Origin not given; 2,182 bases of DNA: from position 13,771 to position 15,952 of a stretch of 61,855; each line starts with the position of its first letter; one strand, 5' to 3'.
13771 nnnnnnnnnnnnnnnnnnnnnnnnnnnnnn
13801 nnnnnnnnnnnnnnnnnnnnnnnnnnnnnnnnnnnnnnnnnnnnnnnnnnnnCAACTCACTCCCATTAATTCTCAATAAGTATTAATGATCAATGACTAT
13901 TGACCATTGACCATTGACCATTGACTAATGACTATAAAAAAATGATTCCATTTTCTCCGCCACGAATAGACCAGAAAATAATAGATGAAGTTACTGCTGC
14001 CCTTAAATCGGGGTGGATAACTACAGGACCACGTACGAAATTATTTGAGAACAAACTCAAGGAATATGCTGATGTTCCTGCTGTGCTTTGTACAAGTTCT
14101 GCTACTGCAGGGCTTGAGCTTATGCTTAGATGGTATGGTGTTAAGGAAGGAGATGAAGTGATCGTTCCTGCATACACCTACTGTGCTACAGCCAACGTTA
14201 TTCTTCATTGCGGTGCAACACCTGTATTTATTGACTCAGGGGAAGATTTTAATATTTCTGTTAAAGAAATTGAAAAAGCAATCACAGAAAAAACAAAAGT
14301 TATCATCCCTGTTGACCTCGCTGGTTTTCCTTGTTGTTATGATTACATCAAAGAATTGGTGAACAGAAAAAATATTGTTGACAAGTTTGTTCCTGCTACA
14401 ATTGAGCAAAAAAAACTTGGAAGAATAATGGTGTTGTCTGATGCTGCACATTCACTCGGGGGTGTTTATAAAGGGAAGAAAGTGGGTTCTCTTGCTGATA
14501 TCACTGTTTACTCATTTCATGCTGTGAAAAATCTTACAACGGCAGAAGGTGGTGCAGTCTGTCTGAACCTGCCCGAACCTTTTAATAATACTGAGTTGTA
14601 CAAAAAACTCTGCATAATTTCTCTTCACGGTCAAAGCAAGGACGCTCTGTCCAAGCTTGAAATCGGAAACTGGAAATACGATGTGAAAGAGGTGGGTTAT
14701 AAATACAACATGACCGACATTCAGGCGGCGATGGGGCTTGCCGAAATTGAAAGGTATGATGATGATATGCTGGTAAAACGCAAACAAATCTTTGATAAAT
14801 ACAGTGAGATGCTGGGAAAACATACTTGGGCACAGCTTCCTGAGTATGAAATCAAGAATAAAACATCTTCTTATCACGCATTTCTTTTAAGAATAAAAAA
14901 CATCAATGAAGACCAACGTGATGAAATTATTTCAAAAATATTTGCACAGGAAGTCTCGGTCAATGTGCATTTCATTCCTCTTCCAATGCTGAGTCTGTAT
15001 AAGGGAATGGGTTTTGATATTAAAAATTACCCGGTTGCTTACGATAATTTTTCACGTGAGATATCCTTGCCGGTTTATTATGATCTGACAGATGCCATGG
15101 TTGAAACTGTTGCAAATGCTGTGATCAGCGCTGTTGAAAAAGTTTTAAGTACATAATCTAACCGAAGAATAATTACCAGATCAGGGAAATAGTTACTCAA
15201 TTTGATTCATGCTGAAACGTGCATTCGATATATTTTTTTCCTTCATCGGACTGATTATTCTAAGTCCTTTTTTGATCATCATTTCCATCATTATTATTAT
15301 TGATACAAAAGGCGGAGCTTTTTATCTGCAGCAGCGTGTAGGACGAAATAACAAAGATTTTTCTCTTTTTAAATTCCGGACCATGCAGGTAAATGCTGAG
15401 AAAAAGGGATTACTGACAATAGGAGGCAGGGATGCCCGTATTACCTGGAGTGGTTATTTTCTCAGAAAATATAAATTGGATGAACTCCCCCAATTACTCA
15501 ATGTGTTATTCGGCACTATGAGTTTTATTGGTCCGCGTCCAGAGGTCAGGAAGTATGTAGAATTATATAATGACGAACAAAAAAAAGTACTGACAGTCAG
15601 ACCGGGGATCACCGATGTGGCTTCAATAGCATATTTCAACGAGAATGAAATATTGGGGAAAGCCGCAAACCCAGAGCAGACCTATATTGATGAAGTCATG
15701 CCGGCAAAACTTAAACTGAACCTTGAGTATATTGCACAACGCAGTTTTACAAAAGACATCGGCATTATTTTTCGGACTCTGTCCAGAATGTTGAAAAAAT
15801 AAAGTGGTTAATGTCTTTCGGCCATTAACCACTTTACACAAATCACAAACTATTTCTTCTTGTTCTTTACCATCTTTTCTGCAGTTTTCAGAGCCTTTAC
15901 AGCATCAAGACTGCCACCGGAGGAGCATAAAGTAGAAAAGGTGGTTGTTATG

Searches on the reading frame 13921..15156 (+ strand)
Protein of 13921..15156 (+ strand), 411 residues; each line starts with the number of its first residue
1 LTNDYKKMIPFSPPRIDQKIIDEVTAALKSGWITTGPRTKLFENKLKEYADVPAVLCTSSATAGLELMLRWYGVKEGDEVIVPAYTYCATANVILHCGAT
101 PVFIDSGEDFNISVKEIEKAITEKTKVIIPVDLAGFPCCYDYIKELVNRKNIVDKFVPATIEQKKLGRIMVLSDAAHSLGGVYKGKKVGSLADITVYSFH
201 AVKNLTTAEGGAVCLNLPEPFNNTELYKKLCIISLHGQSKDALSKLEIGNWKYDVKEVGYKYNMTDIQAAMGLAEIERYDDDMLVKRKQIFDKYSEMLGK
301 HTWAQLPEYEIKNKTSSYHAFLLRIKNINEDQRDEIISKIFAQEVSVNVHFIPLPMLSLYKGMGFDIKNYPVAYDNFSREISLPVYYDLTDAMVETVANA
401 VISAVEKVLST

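Call 78: search_protein_families(library=pfam, proteins=[window:13921-15156:+])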
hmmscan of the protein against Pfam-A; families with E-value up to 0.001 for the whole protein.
window:13921-15156:+ (411 aa): 3 families
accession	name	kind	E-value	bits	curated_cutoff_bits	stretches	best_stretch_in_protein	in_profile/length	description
PF01041.23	DegT_DnrJ_EryC1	-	3.8e-93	313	19.8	2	169-401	140-359/360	DegT/DnrJ/EryC1/StrS aminotransferase family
PF00155.27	Aminotran_1_2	-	9.3e-09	35.4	19.7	1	12-129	18-151/361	Aminotransferase class I and II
PF01053.26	Cys_Met_Meta_PP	-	0.00032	19.8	27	1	36-128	51-141/381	Cys/Met metabolism PLP-dependent enzyme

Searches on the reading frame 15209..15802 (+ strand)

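Call 78: search_protein_families(library=pfam, proteins=[window:15209-15802:+])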
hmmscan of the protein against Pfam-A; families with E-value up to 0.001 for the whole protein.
window:15209-15802:+ (197 aa): 1 family
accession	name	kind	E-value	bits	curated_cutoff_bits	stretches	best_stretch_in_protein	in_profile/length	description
PF02397.22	Bac_transf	-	8.2e-58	195.3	27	1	3-196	1-179/179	Bacterial sugar transferase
